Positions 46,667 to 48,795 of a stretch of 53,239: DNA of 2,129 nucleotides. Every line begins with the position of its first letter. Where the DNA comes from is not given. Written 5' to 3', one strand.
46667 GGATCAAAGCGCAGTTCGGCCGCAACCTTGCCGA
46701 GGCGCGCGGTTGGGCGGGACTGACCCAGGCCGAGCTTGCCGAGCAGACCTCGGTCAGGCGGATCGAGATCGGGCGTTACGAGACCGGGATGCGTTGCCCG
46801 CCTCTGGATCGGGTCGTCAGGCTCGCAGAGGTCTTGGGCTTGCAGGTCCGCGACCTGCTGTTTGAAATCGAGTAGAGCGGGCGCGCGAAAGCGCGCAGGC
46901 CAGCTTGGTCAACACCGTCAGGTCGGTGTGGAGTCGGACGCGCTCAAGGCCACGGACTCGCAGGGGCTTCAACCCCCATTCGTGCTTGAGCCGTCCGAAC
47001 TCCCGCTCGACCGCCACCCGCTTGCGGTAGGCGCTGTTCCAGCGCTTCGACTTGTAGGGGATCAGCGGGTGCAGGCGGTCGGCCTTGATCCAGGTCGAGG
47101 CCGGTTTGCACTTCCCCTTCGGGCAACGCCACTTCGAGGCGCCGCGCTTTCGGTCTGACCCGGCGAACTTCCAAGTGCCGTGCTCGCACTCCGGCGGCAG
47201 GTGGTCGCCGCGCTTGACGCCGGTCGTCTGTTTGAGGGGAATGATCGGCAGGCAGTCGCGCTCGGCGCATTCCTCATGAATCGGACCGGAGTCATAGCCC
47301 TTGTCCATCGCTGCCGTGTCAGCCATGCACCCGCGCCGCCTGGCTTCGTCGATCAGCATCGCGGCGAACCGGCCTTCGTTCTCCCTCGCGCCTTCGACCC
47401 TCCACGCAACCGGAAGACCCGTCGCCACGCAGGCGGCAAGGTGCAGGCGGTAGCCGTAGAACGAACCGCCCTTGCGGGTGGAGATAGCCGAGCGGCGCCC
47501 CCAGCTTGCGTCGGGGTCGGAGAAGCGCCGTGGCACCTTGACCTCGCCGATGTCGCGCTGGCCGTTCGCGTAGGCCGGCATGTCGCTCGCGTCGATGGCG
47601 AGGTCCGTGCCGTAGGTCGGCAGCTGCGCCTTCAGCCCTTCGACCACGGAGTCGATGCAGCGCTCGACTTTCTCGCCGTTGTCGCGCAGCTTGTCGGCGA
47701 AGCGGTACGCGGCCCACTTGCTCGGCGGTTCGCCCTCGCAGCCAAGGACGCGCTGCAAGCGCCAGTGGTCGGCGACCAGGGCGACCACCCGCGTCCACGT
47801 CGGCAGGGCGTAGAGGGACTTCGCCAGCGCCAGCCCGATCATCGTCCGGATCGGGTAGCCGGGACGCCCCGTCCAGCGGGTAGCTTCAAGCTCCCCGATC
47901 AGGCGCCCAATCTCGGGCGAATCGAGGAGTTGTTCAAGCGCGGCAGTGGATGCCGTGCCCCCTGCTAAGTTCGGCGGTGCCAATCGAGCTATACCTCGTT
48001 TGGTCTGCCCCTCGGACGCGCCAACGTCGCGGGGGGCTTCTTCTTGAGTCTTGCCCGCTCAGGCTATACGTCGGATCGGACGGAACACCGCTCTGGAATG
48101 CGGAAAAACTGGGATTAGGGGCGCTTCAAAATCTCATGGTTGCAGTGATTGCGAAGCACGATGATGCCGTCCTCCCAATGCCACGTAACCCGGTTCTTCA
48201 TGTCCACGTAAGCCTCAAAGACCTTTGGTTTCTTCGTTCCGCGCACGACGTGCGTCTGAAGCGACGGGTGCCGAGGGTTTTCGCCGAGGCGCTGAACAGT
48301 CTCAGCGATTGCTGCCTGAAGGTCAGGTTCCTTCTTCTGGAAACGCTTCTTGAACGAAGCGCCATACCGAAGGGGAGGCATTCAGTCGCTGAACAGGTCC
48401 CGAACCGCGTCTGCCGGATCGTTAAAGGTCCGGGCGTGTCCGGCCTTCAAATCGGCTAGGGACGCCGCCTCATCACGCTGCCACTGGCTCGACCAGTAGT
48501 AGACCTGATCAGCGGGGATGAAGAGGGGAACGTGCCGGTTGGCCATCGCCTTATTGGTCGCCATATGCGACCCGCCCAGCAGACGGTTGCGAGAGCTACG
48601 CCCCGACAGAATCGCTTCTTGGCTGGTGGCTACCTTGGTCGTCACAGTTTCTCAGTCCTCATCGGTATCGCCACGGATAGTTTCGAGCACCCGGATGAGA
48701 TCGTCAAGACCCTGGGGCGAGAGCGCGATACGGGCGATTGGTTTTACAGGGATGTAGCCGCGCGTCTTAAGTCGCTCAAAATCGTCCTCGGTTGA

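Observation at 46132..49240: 3.1-kb lower-GC accessory cassette bounded by ~100-135-bp imperfect inverted repeats whose outer blocks match Family E palindrome arms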

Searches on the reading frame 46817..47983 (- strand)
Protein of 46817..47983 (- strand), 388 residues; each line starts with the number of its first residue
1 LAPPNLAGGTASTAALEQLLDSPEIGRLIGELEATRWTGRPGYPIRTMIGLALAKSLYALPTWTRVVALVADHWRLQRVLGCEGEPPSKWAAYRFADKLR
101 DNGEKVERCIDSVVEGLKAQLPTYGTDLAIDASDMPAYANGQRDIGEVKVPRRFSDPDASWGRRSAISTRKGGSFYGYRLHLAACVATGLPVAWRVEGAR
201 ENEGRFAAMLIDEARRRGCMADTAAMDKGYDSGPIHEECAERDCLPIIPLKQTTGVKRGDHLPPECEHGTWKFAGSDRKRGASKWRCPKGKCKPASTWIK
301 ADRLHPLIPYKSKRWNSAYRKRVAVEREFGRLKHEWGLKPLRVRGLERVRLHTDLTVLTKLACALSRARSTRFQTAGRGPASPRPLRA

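Call 7: search_protein_families(library=pfam, proteins=[window:46817-47983:-], max_evalue=0.01)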
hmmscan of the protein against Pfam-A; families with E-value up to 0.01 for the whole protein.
window:46817-47983:- (388 aa): 3 families
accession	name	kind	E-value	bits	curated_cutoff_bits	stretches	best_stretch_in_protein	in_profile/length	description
PF01609.27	DDE_Tnp_1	-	2.9e-22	79.8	23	1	128-352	7-190/200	Transposase DDE domain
PF05598.16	DUF772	-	3.9e-07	30.4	23.1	1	39-106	1-70/74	Transposase domain (DUF772)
PF13751.12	DDE_Tnp_1_6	-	3.9e-06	27.6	25.1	1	311-358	69-117/125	Transposase DDE domain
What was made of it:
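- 46817..47983 (-): 388-aa DDE transposase, IS5/IS1182-like. DDE_Tnp_1, DUF772 and DDE_Tnp_1_6 (call 7).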

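Call 11: find_encoding_contigs(protein=window:46817-47983:-, flank=5000, max_places=10)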
Protein window:46817-47983:- (388 aa): no gene with exactly this product is on record in the collection.

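Call 19: find_homologous_proteins(query=window:46817-47983:-)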
Query window:46817-47983:- (388 aa): 3853 proteins with E <= 0.001 among 8000 candidates; the best 120 are listed.
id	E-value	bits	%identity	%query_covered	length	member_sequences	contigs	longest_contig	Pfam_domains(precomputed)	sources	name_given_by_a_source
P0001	4.2e-219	745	83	100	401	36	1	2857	PF01609.28,PF13751.13,PF05598.17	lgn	-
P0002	4.1e-215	732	85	95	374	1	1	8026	PF01609.28,PF13751.13,PF05598.17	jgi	jgi:DDE family transposase/transposase-like protein DUF772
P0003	2.3e-214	730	87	88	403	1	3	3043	PF01609.28,PF13751.13,PF05598.17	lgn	-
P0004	6.7e-212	722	82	100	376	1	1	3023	PF01609.28,PF13751.13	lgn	-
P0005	1.9e-208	710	78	100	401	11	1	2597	PF01609.28,PF13751.13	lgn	-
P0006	5.9e-208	709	82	94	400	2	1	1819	PF01609.28,PF13751.13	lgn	-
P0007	2.0e-207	707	81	95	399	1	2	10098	PF01609.28,PF13751.13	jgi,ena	-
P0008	3.4e-207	706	79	100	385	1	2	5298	PF01609.28,PF13751.13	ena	-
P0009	3.7e-207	706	81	95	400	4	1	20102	PF01609.28,PF13751.13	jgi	jgi:hypothetical protein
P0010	4.7e-207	706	80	97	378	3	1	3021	PF01609.28,PF13751.13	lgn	-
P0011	5.2e-207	705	82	95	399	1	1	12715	PF01609.28,PF13751.13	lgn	-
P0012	9.6e-207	705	77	99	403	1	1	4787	PF01609.28,PF13751.13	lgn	-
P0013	2.8e-206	703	82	95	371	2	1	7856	PF01609.28,PF13751.13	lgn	-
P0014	3.0e-206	703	81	94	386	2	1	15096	PF01609.28,PF13751.13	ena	-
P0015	5.2e-206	702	83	93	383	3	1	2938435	PF01609.28,PF13751.13,PF05598.17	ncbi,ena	-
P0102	3.0e-189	647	73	99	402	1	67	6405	PF01609.28,PF13751.13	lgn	-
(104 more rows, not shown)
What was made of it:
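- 46817..47983 (-): More than 3,800 homologues; the top hits are 70-87% identical at full length (call 19).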

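Call 20: find_related_loci(query=window:46817-47983:-, collection=metagenome_contigs, flank=4000)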
Query window:46817-47983:- (388 aa) in metagenome_contigs; peptide patterns used: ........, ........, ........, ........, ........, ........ (x = any residue, [..] = any of these).
445 stretches matched a pattern; 386 encode a relative of the query (tblastn E <= 1e-3); the best 80 are kept; 80 distinct loci.
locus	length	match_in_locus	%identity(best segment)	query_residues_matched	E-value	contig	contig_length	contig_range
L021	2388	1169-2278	96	1-370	0e+0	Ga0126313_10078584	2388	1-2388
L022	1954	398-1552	89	4-388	0e+0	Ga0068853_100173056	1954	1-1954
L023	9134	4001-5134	90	4-379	0e+0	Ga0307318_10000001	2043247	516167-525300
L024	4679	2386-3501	83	1-372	0e+0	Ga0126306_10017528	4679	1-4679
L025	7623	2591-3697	81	1-370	0e+0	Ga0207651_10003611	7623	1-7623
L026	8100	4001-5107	81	1-370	0e+0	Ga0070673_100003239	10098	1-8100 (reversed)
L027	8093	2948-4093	79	1-382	0e+0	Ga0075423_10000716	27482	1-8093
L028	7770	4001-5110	82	1-370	0e+0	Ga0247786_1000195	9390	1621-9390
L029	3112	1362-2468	82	1-370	0e+0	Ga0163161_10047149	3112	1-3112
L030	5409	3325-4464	79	1-378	0e+0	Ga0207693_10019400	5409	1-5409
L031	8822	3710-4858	78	1-383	0e+0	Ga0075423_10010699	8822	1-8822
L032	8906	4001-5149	78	1-383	0e+0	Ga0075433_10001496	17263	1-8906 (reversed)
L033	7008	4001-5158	76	1-387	0e+0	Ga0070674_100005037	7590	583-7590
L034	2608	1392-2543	79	3-388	0e+0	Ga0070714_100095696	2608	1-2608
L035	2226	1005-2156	79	3-388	0e+0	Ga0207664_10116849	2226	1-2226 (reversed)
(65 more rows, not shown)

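Call 25: search_protein_families(library=ncbifam, proteins=[window:46817-47983:-], max_evalue=1)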
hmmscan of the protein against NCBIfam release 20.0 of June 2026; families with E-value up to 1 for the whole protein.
window:46817-47983:- (388 aa): 10 families
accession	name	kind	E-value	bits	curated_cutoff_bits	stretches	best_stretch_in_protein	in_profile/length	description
NF033551.1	transpos_IS1182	equivalog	2.4e-35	122.4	270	2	155-358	250-478/488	IS1182 family transposase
NF033581.1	transpos_IS5_4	equivalog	1.2e-13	51.1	140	2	15-254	4-225/285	IS5 family transposase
NF033580.1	transpos_IS5_3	equivalog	3e-10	40.1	110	2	178-255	128-206/258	IS5 family transposase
NF033579.1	transpos_IS5_2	equivalog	3.4e-08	33.3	140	1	179-337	141-263/289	IS5 family transposase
NF033592.1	transpos_IS4_1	equivalog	4.6e-08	32.6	115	1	172-361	132-326/332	IS4 family transposase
NF033540.2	transpos_IS701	equivalog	5.1e-07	29.3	150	2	200-307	161-272/363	IS701 family transposase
NF033520.1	transpos_IS982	equivalog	5.8e-07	29.3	130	1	168-250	104-181/243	IS982 family transposase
NF033593.1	transpos_ISNCY_1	equivalog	7e-07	28.3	325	1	312-359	389-436/444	ISNCY family transposase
NF033578.1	transpos_IS5_1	equivalog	1.4e-06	27.7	275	1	309-358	359-409/419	IS5 family transposase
NF033559.2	transpos_IS1634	equivalog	0.0071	15.4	100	1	317-357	377-417/483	IS1634 family transposase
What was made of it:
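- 46817..47983 (-): The best NCBIfam model is IS1182 at 122 bits against a cutoff of 270; all IS5 models are also below cutoff (call 25).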

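Call 56: search_dna_similar(query=window:46817-47983:-, collection=plasmids, mode=protein, max_rows=12)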
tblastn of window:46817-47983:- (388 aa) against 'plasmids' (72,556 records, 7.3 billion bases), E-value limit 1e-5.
Records with a match: 14; places in all: 22; records where one place covers at least 80% of the query: 0.
Best place of each record, by identity: 60-80% 1; <60% 13.
By first word of the organism name: Sinorhizobium 3; Halococcus 2; Thermoanaerobacterium 2; Natrinema 1; Thermaerobacter 1; Methylobacterium 1; Iamia 1; Clostridium 1; Planococcus 1; Halovenus 1.
By predicted mobility (MOB-suite, as given by PLSDB): non-mobilizable 10; conjugative 3; mobilizable 1.
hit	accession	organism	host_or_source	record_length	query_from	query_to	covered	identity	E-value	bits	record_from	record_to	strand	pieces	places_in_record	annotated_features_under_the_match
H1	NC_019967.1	Natrinema pellirubrum DSM 15624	-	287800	88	388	78%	26.3%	2e-9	67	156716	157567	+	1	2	transposase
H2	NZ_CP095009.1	Halococcus dombrowskii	Direct from delivered sample,Rock salt ...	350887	88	372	73%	26.7%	1e-9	68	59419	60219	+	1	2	transposase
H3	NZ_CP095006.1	Halococcus dombrowskii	Direct from delivered sample,Rock salt ...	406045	88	372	73%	26.1%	2e-9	67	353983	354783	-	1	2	transposase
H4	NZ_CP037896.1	Thermaerobacter sp. FW80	whole genome,food sludge compost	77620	154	379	58%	30.1%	2e-9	67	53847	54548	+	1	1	IS1182 family transposase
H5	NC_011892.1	Methylobacterium nodulans ORS 2060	-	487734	154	358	53%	28.8%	1e-7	61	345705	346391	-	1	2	IS1182-like element ISMno15 family transposase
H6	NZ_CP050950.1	Iamia sp. SCSIO 61187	whole organism,ocean sediment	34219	275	357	21%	68.7%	5e-29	126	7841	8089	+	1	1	transposase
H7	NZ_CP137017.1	Sinorhizobium fredii GR64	Phaseolus vulgaris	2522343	154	358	53%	27.8%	7e-7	59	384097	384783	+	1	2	record has no annotation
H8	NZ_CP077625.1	Clostridium estertheticum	single colony,bovine feces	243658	142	356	55%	25.4%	9e-10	68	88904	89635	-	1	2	hypothetical protein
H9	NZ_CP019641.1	Planococcus lenghuensis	whole organism,crude oil-contamination ...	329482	158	381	58%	24.4%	2e-6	58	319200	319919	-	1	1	transposase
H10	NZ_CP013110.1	Sinorhizobium americanum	Vachellia farnesiana,cell culture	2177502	154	358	53%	26.6%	4e-7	60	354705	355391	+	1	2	record has no annotation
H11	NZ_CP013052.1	Sinorhizobium americanum CCGM7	Phaseolus vulgaris,root nodules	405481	154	358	53%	26.6%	6e-7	59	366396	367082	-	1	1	IS1182 family transposase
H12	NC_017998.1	Thermoanaerobacterium saccharolyticum JW/SL-YS485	-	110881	141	348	54%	25.7%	1e-7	61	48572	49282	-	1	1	hypothetical protein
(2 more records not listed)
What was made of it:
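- On IS1182 family: Annotated IS1182 transposases on plasmids are 25-30% identical (call 56).
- Closest known: IS1272 / TnSha1. Different: The transposases are only about 25-30% identical to annotated IS1182 transposases (call 56).
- Tried and rejected: The plasmid collection holds only distant (25-30%) relatives of the transposase (call 56).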

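Call 78: find_encoding_contigs(protein=P0102, flank=3500, max_places=10)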
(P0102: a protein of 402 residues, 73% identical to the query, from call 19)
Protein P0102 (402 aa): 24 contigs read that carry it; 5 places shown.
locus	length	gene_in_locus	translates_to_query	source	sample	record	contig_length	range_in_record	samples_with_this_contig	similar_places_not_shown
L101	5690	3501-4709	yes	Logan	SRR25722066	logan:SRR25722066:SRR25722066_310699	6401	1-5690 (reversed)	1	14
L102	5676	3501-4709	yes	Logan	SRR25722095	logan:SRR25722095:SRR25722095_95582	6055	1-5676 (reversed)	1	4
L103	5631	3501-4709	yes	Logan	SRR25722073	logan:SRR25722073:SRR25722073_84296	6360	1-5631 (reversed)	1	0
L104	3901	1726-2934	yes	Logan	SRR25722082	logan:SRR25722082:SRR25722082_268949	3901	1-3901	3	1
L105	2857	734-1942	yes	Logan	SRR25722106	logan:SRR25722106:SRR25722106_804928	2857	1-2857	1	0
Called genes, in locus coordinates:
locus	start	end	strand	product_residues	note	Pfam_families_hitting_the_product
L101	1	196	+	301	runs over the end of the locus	?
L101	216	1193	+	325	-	-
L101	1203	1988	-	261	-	PF03306:AAL_decarboxy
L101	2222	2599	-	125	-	-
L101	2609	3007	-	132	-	-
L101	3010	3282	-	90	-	PF11950:DUF3467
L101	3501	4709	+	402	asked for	PF01609:DDE_Tnp_1, PF13751:DDE_Tnp_1_6 (weak)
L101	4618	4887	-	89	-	PF13560:HTH_31, PF01381:HTH_3, PF13443:HTH_26 (weak)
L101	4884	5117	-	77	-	-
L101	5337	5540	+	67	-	-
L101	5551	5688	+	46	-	?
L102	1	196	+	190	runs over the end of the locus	?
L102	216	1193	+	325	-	-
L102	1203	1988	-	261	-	PF03306:AAL_decarboxy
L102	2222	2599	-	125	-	-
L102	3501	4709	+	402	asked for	PF01609:DDE_Tnp_1, PF13751:DDE_Tnp_1_6 (weak)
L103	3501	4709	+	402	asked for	PF01609:DDE_Tnp_1, PF13751:DDE_Tnp_1_6 (weak)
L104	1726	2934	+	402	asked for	PF01609:DDE_Tnp_1, PF13751:DDE_Tnp_1_6 (weak)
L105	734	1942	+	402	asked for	PF01609:DDE_Tnp_1, PF13751:DDE_Tnp_1_6 (weak)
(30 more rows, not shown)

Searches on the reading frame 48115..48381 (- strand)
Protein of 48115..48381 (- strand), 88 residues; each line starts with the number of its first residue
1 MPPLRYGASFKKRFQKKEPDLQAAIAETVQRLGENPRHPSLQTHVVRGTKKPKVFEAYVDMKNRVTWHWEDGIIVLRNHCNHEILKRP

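Call 7: search_protein_families(library=pfam, proteins=[window:48115-48381:-], max_evalue=0.01)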
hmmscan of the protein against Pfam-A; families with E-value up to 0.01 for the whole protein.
window:48115-48381:- (88 aa): 0 families

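Call 24: search_protein_families(library=pfam, proteins=[window:48115-48381:-], max_evalue=10)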
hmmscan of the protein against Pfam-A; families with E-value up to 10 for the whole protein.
window:48115-48381:- (88 aa): 1 family
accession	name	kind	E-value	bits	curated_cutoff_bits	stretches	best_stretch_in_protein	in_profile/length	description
PF19925.4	DUF6388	-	0.14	13.1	25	1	6-68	7-66/107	Family of unknown function (DUF6388)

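Call 25: search_protein_families(library=ncbifam, proteins=[window:48115-48381:-], max_evalue=1)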
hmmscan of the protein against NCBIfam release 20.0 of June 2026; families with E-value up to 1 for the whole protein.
window:48115-48381:- (88 aa): 1 family
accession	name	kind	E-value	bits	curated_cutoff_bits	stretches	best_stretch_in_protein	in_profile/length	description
NF005331.0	PRK06854.1-2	equivalog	0.21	10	557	1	7-71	264-326/563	adenylyl-sulfate reductase subunit alpha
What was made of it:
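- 48115..48381 (-): Cargo gene 3: an 88-aa toxin with a RelE/YoeB/YafQ fold. No sequence-family hit (calls 7, 24, 25).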

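Call 45: search_protein_families(library=padloc, proteins=[window:48115-48381:-], max_evalue=1)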
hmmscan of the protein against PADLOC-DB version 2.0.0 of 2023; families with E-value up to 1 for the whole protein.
window:48115-48381:- (88 aa): 1 family
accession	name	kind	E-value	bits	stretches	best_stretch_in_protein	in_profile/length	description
PDLC01934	CARF7--CARF_RelE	-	0.02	12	1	2-79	271-354/359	-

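Call 46: search_solved_structures(query=window:48115-48381:-, max_evalue=10)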
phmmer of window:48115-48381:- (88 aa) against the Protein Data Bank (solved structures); distinct sequences matched with E-value up to 10: 2.
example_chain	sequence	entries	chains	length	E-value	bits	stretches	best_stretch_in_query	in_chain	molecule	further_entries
6u42_5E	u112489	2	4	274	1.2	13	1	62-87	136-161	RIB30 | FAP34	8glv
8tm0_A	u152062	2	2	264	2.7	11.8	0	60-78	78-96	NKG2-D type II integral membrane protein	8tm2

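Call 47: find_homologous_proteins(query=window:48115-48381:-)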
Query window:48115-48381:- (88 aa): 79 proteins with E <= 0.001 among 79 candidates.
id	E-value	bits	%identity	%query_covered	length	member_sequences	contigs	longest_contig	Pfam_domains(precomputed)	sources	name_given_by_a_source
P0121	6.1e-48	179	91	100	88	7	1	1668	-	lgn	-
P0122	9.3e-47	175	86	100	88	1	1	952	-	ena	-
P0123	4.5e-46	173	85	100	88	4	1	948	-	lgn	-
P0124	1.7e-44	168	85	100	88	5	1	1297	-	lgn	-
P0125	1.2e-43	165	81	100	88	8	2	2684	-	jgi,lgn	-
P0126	5.0e-43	163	82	100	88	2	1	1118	-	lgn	-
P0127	7.2e-43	162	83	99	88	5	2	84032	-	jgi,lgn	jgi:hypothetical protein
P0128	1.8e-42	161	80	100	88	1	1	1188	-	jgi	jgi:hypothetical protein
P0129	1.9e-42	161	82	100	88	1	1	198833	-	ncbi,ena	-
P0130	2.6e-42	161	82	100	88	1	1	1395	-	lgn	-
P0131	4.5e-42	160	80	100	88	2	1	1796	-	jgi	jgi:hypothetical protein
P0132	3.5e-41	157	80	100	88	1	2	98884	-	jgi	jgi:hypothetical protein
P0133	9.7e-41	156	81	100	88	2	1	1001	-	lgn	-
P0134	1.3e-39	152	80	99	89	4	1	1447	-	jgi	jgi:hypothetical protein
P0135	1.6e-39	152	77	100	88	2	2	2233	-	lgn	-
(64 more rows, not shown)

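Call 50: search_solved_structures(query=A4, max_evalue=10)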
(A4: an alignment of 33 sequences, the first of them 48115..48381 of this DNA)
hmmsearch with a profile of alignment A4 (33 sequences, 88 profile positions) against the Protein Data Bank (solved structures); distinct sequences matched with E-value up to 10: 2.
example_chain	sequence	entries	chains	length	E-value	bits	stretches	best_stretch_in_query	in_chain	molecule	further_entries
2l9v_A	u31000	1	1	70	0.87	13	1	5-58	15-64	Pre-mRNA-processing factor 40 homolog A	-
3ruy_A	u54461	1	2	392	1.8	11.9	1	47-67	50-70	Ornithine aminotransferase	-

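Call 57: predict_structure(alignment_id=A4)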
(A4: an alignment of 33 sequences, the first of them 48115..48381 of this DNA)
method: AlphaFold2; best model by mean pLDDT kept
length: 88 residues; sequences in the alignment: 33
mean_pLDDT: 84.2   pTM: 0.73
mean pLDDT of the five models: 84.2, 80.4, 79.9, 79.6, 72.2
residues with pLDDT >= 90: 31; 70-90: 48; 50-70: 7; < 50: 2
segments of 3 or more residues with pLDDT < 50: none
pLDDT, mean of each block of 10 residues (from residue 1): 81 86 90 89 87 89 89 87 53
secondary structure, 60 per line:
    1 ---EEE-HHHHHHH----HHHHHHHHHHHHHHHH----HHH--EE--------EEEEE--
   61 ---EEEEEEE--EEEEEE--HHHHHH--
elements in order: E4-6 H8-14 H19-34 E54-58 E64-70 E73-78 H81-86
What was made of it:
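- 48115..48381 (-): pLDDT 84 (call 57).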

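Call 60: fold_search(model_id=the predicted structure, library=pdb)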
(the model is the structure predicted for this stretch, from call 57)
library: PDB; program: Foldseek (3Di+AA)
matches with E <= 10: 464; with E <= 0.001: 19
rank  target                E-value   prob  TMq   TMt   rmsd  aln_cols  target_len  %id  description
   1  4lsy_A                3.7e-05  1.00  0.66  0.66   3.6        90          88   22  Crystal structure of copper-bound L66S mutant toxin from Helicobacter pylori (released 2014-02-05)
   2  1wmi_A                1.5e-04  1.00  0.70  0.70   2.9        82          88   16  Crystal structure of archaeal RelE-RelB complex from Pyrococcus horikoshii OT3 (released 2005-03-15)
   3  4q2u_B                1.5e-04  1.00  0.64  0.63   3.8        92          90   13  Crystal structure of the E. coli DinJ-YafQ toxin-antitoxin complex (released 2014-06-11)
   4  4ltt                  2.2e-04  1.00  0.66  0.64   3.6        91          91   22  Crystal structure of native apo toxin from Helicobacter pylori (released 2014-02-05)
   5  4ls4_A                2.2e-04  1.00  0.66  0.64   3.6        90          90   22  Crystal structure of L66S mutant toxin from Helicobacter pylori (released 2014-02-05)
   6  4ml0_B                2.2e-04  1.00  0.64  0.63   3.8        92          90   13  Crystal structure of E.coli DinJ-YafQ complex (released 2014-06-25)
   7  7v6w_F                2.4e-04  1.00  0.77  0.77   2.0        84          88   15  Crystal structure of heterohexameric Sa2YoeB-Sa2YefM complex bound to 26bp-DNA (released 2021-12-15)
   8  4q2u_L                2.4e-04  1.00  0.64  0.62   3.8        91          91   13  Crystal structure of the E. coli DinJ-YafQ toxin-antitoxin complex (released 2014-06-11)
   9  2khe_MODEL_1_A        3.5e-04  1.00  0.73  0.72   3.3        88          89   11  Solution Structure of the Bacterial Toxin Rele from Thermus Thermophilus HB8 (released 2010-03-31)
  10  3oei_C                3.7e-04  1.00  0.75  0.77   2.3        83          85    8  Crystal structure of Mycobacterium tuberculosis RelJK (Rv3357-Rv3358-RelBE3) (released 2011-03-16)
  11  8yxv_E                3.7e-04  1.00  0.73  0.76   2.3        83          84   10  Toxin-antitoxin complex from Streptococcus pneumoniae (released 2025-04-09)
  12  1z8m_MODEL_1_A        4.0e-04  1.00  0.68  0.68   3.0        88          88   22  Solution structure of the conserved hypothtical protein HP0894 from Helicobacter pylori (released 2005-11-01)
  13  7v6w_E                4.2e-04  1.00  0.77  0.76   2.0        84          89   15  Crystal structure of heterohexameric Sa2YoeB-Sa2YefM complex bound to 26bp-DNA (released 2021-12-15)
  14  6n90_A                4.8e-04  1.00  0.70  0.70   3.1        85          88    8  YoeB/ParE toxin from Agrobacterium tumefaciens (released 2019-11-06)
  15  9lew_B                4.8e-04  1.00  0.71  0.69   2.7        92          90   16  The crystal structure of DinJ-YafQ complex from Vibrio cholerae (released 2025-07-30)
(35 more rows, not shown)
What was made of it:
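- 48115..48381 (-): The top 30 Foldseek PDB matches are all RelE-superfamily toxins, TM up to 0.77 (call 60).
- On Type II RelE/ParE-superfamily toxin-antitoxin module (cargo): Calls 57, 60: the top 30 PDB matches are RelE, YoeB, YafQ or HigB toxins, TM up to 0.77.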

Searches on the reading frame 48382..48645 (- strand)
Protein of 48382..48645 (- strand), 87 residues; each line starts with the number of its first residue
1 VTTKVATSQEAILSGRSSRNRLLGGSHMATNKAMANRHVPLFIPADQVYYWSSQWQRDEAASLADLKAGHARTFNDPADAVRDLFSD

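Call 7: search_protein_families(library=pfam, proteins=[window:48382-48645:-], max_evalue=0.01)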
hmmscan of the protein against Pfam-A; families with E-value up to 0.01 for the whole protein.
window:48382-48645:- (87 aa): 0 families

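Call 24: search_protein_families(library=pfam, proteins=[window:48382-48645:-], max_evalue=10)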
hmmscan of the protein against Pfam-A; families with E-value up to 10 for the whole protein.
window:48382-48645:- (87 aa): 0 families

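Call 25: search_protein_families(library=ncbifam, proteins=[window:48382-48645:-], max_evalue=1)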
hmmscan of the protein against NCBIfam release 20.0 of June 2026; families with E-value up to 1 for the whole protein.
window:48382-48645:- (87 aa): 0 families

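Call 45: search_protein_families(library=padloc, proteins=[window:48382-48645:-], max_evalue=1)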
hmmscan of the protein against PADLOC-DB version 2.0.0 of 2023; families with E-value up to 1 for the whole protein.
window:48382-48645:- (87 aa): 0 families
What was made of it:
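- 48382..48645 (-): Cargo gene 2: a small ORF of 87 aa or less. Its stop directly abuts the toxin start (TGAATG). It is called a putative antitoxin by position only. No family hit (calls 7, 24, 25, 45).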
